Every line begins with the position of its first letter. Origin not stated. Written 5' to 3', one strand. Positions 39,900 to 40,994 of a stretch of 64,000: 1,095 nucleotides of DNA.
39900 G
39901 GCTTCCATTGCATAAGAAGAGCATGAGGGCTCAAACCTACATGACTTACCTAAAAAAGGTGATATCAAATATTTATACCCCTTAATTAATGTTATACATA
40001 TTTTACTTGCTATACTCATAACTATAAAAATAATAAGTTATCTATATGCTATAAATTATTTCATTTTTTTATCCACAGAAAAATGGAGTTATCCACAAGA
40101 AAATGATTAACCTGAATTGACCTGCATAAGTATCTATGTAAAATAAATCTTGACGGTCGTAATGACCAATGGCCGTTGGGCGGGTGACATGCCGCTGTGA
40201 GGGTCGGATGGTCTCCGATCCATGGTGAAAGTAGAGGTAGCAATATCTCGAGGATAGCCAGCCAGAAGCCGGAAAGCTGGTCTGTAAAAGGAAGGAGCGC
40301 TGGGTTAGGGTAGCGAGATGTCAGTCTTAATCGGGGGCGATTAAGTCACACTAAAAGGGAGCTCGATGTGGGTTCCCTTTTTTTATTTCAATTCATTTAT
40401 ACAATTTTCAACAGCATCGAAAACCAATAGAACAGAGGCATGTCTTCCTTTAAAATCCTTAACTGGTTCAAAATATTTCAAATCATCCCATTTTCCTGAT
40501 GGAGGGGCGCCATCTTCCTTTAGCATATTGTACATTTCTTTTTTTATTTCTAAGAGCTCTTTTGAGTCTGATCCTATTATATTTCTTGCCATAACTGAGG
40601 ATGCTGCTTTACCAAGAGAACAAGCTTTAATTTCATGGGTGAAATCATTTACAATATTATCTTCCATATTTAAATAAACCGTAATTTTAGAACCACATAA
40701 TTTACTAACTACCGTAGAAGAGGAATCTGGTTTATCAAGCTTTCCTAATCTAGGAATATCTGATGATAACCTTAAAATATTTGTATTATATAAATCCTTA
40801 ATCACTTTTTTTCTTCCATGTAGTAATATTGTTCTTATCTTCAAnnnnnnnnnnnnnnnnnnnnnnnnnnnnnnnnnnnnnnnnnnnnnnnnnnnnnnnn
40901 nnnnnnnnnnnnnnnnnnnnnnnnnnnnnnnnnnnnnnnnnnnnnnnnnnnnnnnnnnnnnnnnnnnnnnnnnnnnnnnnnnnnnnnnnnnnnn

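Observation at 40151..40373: GC-rich, highly structured candidate small RNA with its own promoter and terminator, convergent with cysS and the NifU-like gene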

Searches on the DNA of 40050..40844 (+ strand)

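Call 4: search_rna_families(source=window, start=40050, end=40450, threshold=evalue, max_evalue=10, show_alignments=5)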
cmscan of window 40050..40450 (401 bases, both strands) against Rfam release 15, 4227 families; matches with E-value up to 10: 6.
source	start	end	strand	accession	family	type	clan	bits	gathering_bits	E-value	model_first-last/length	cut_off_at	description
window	40050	40188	+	RF03065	IS605-orfB-I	Gene; sRNA;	-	20.2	94.2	0.027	72-214/214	5'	IS605-orfB-I RNA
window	40371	40425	-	RF01164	SNORD107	Gene; snRNA; snoRNA; CD-box;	-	19.3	50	0.52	1-74/74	no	Small nucleolar RNA SNORD107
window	40353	40412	-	RF02495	ohsC_RNA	Gene; antitoxin;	-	17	50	5.2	1-77/77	no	Oppression of Hydrophobic ORF by sRNA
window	40050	40128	-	RF00265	SNORA69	Gene; snRNA; snoRNA; HACA-box;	-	16.6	47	2.3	1-80/132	3'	Small nucleolar RNA SNORA69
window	40351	40386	+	RF00854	mir-5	Gene; miRNA;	-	14.2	75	8.2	1-70/70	no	mir-5 microRNA precursor family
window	40353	40385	+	RF02066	STnc320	Gene; sRNA;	-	13.9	50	6.5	20-51/55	no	Salmonella enterica sRNA STnc320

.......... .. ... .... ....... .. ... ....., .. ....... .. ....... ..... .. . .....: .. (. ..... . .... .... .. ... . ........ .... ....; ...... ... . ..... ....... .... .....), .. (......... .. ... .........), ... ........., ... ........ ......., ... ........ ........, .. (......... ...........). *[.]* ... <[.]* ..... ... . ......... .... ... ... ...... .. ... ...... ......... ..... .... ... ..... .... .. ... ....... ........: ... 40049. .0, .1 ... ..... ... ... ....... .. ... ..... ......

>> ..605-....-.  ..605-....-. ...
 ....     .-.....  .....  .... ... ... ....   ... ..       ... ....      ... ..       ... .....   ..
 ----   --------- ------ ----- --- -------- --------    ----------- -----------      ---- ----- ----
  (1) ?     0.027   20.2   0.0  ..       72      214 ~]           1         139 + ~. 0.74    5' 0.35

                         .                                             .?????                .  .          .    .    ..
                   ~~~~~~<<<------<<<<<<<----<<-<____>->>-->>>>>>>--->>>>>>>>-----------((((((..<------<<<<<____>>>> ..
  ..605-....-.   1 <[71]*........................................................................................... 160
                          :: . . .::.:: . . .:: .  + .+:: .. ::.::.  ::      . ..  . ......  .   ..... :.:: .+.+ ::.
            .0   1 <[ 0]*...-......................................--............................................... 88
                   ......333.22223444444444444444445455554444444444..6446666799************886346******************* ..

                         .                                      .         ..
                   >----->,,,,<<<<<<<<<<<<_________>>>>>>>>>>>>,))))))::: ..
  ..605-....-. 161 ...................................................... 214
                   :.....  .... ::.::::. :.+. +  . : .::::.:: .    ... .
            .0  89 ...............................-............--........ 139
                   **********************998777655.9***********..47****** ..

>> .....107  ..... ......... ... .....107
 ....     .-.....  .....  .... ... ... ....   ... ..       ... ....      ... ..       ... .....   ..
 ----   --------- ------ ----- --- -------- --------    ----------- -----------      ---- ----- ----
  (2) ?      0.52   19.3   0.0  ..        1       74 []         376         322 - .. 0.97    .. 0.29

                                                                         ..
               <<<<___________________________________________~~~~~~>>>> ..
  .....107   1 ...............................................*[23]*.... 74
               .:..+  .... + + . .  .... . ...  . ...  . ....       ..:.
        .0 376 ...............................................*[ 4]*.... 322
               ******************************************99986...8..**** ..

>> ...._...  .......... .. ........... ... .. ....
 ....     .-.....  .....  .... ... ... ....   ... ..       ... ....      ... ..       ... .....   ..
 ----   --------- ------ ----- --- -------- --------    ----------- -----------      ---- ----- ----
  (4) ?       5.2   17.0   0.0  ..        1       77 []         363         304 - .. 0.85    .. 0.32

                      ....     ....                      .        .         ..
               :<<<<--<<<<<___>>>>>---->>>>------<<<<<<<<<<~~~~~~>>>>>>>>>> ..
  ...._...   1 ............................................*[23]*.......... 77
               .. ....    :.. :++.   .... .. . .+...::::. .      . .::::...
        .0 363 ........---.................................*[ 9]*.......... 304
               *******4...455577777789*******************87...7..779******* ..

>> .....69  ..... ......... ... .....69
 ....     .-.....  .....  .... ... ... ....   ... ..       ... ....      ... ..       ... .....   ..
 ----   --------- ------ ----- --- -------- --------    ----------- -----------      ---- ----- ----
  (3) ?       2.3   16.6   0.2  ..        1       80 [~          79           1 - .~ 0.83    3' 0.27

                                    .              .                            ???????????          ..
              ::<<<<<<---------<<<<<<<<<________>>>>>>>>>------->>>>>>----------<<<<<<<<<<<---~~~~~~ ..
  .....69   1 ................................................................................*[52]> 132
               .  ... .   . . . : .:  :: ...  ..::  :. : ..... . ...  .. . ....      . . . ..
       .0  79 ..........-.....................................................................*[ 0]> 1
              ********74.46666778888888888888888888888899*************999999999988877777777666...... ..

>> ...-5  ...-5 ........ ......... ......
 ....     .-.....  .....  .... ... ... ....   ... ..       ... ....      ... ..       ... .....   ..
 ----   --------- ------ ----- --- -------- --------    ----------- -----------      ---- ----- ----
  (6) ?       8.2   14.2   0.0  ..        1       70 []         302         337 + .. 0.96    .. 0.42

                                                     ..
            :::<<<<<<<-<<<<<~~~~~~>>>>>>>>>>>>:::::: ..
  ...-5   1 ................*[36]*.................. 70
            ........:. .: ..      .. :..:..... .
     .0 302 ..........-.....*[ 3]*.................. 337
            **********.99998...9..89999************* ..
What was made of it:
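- Closest known: IS605-orfB-I RNA. Different: The hit scores 20 bits against a gathering score of 94, and mostly covers the AT-rich promoter and DnaA-box DNA upstream of the RNA (call 4).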

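Call 49: build_rna_model(alignment_id=A6, structure=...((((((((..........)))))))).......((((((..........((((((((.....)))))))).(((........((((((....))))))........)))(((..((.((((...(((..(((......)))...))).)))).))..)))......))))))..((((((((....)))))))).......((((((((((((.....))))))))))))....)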
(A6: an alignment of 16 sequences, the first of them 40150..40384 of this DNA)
Model R1 built from alignment A6 (16 sequences, 237 columns); structure: as given.
model positions 233; base pairs 66; branch points 5; effective number of sequences 0.96; information 0.59 bits per position. Calibrated on 0.2 Mb of random sequence (short: E-values are rough).
structure used (alignment columns):
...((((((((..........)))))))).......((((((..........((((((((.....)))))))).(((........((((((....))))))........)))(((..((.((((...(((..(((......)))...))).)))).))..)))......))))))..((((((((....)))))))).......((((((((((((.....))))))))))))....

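Call 51: search_with_rna_model(model_id=R1, sources=[window, L014, L017, L018, L020, L023, L024, L025, L026, L027, L028, L029, L030, L031, L032, L033, L034, L035, L036, L037, L038, L039, L040, L041, L042, L043, L044, L045, L046, L047, L048, L049, L050, L051, L052, L053, L054, L055, L056, L057, L058, L059, L060, L061, L062, L063, L064, L065, L066, L067, L068, L069, L070, L071, L072, L073, L074, L075, L076, L077, L078, L079, L080, L081, L082, L083, L084, L085, L086, L087, L088, L089, L090, L091, L092, L093, L094, L095, L096, L097, L098, L099, L100, L101, L119, L123], max_evalue=10)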
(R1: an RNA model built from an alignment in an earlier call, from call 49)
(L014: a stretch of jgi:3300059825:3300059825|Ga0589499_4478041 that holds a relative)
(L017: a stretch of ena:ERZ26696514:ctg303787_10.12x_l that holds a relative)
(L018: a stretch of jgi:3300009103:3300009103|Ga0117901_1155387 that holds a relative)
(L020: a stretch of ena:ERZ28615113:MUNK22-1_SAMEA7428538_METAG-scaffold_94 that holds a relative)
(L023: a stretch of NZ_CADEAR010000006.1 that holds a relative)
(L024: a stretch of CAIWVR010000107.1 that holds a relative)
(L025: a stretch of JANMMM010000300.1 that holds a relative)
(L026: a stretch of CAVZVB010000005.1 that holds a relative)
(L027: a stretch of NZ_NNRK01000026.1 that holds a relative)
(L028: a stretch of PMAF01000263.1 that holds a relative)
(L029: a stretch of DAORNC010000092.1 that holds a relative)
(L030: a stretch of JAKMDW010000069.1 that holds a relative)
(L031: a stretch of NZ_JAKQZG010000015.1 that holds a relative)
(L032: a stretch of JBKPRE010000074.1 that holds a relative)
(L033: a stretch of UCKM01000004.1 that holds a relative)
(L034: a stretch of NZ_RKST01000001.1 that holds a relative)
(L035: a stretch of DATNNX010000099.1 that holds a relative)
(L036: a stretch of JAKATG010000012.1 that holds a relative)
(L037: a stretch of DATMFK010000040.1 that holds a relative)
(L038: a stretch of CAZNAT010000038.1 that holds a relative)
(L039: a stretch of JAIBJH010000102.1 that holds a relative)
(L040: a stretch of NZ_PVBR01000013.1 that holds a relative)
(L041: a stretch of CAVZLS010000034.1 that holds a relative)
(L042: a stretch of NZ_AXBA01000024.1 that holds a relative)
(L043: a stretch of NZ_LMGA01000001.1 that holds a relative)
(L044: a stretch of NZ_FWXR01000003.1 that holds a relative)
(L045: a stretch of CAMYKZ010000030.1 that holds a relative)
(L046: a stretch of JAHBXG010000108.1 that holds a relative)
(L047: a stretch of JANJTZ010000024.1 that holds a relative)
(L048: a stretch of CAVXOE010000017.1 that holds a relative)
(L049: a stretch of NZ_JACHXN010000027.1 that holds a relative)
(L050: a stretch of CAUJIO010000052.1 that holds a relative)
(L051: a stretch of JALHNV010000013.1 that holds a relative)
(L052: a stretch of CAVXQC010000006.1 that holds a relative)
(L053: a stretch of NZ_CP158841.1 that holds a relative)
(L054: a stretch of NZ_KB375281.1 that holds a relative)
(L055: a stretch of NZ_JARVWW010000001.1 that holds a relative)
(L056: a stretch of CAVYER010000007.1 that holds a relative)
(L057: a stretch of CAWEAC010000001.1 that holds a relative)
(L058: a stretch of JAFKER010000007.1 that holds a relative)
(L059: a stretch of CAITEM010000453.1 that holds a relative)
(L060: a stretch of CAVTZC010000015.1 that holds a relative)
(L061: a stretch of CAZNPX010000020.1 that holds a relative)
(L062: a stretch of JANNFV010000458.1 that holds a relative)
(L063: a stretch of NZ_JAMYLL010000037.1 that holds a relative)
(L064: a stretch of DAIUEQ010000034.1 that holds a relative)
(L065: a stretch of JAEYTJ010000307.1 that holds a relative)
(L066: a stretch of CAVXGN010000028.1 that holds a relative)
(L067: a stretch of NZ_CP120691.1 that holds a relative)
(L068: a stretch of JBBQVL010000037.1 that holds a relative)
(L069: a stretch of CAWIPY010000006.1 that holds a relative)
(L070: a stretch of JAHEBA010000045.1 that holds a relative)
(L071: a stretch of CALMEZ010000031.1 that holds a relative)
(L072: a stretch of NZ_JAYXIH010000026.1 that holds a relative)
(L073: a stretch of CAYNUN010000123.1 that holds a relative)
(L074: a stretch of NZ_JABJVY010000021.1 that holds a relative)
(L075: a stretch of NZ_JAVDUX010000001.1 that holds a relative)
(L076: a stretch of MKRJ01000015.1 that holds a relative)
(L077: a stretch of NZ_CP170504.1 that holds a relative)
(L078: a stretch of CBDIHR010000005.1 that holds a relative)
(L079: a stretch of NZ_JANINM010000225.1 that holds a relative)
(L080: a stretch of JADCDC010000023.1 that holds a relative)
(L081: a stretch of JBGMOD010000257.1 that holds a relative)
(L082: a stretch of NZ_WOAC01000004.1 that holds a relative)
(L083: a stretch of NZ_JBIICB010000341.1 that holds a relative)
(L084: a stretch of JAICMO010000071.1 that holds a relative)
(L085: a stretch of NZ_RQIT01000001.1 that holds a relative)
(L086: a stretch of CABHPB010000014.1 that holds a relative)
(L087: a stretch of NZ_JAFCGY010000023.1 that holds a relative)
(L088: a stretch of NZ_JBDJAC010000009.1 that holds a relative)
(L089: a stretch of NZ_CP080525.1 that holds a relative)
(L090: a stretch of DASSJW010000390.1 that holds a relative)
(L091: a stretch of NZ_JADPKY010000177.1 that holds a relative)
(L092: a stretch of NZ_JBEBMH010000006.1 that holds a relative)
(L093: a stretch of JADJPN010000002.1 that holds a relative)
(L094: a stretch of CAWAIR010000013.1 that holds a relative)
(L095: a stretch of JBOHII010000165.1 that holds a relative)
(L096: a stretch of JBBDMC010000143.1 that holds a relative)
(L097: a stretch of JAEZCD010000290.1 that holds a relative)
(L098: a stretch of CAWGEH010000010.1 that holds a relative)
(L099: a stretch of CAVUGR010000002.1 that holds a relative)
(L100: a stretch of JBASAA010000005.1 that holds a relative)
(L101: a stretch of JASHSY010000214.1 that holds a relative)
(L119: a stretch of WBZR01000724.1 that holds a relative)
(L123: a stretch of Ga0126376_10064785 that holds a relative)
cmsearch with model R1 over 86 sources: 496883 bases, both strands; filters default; matches with E-value up to 10: 2.
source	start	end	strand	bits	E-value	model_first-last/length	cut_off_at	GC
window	40150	40384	+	266.5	1.5e-82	1-233/233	no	0.53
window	40353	40386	-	10.5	0.46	197-230/233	no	0.41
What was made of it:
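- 40150..40385 (+): Predicted transcript (about 235 nt) of the structured non-coding RNA. Covariance model R1 hit at 40150-40384, 266 bits (call 51).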

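Call 72: search_with_rna_model(model_id=R1, sources=[L014, L017, L018, L020, L125], filters=off, max_evalue=10)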
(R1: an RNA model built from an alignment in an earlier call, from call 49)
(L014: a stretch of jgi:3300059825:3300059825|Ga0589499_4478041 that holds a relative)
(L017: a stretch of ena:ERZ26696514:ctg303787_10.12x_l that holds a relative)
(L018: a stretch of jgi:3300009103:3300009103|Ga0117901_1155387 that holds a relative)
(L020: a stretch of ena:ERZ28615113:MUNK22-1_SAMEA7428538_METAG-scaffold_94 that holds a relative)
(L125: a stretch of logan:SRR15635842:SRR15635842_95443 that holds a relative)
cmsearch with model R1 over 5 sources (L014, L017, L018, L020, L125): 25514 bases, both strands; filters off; matches with E-value up to 10: 19.
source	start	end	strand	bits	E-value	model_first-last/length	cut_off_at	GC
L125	877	1006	-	10.7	0.021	1-233/233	no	0.55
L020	3212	3326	-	7.8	0.17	1-233/233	no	0.68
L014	553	573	-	6.2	0.55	52-72/233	no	0.57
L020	1316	1340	+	5.8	0.72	204-228/233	no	0.64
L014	2790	2823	-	5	1.3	75-110/233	no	0.41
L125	4411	4427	-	4.7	1.6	208-224/233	no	0.76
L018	836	905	+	4.6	1.7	52-111/233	no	0.23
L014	1951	2037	+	3.9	3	1-233/233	no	0.54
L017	4661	4679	+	3.7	3.5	53-71/233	no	0.47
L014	619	721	+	3.5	3.9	1-233/233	no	0.5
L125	315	334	+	3.4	4.4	6-25/233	no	0.65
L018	802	832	+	3.2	5.1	78-108/233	no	0.35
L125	1168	1299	-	3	5.6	1-233/233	no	0.55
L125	1878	1900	-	2.7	7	85-107/233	no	0.57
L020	2693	2739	-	2.7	7.1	113-159/233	no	0.79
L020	770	789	+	2.7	7.1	175-194/233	no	0.9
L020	159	281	+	2.6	7.8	1-233/233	no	0.67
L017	2718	2739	-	2.5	8.4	127-148/233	no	0.32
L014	894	1020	-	2.4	8.9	1-233/233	no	0.48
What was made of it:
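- Tried and rejected: Scanning them with the covariance model, filters off, gave only noise (call 72).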

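Call 73: search_rna_families(sources=[L017, L020, L014], threshold=gathering)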
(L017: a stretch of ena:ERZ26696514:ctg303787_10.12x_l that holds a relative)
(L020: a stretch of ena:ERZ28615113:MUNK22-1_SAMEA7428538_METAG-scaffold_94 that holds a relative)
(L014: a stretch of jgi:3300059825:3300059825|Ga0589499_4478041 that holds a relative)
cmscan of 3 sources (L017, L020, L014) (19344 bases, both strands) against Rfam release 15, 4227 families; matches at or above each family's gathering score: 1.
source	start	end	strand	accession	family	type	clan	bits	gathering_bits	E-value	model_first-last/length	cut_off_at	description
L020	3986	4059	+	RF00005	tRNA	Gene; tRNA;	CL00001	72.2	29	2.3e-14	1-71/71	no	tRNA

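Call 76: search_dna_similar(query=window:40150-40385:+, collection=phages, mode=distant, max_evalue=0.01, max_rows=5)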
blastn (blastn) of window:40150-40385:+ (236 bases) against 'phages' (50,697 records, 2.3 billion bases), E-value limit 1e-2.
No match.

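Call 77: search_dna_similar(query=window:40150-40385:+, collection=plasmids, mode=distant, max_evalue=0.01, max_rows=5)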
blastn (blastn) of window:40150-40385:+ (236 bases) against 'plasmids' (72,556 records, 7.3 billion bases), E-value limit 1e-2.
No match.
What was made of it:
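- No phage or plasmid similarity (calls 76, 77).
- Tried and rejected: No similarity (calls 76, 77).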

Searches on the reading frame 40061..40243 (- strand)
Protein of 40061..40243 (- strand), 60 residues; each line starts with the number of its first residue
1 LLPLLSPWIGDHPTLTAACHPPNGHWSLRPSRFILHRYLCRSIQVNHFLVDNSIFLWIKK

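Call 10: search_protein_families(library=pfam, proteins=[window:40061-40243:-], max_evalue=0.01)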
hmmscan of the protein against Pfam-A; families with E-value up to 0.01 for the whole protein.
window:40061-40243:- (60 aa): 0 families

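Call 68: find_homologous_proteins(query=window:40061-40243:-, max_evalue=0.01)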
Query window:40061-40243:-: no candidate shares three 5-residue words with the query. No homologue found.

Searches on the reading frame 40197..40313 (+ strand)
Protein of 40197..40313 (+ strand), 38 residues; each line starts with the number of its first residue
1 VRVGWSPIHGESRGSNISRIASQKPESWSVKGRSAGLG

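Call 10: search_protein_families(library=pfam, proteins=[window:40197-40313:+], max_evalue=0.01)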
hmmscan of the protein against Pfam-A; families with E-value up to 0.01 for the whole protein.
window:40197-40313:+ (38 aa): 0 families

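Call 60: find_encoding_contigs(protein=window:40197-40313:+, flank=1000, max_places=10)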
Protein window:40197-40313:+ (38 aa): no gene with exactly this product is on record in the collection.
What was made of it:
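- The ORFs are never called elsewhere (calls 60, 68).
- Tried and rejected: They are not on record and have no homologues (calls 60, 68).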
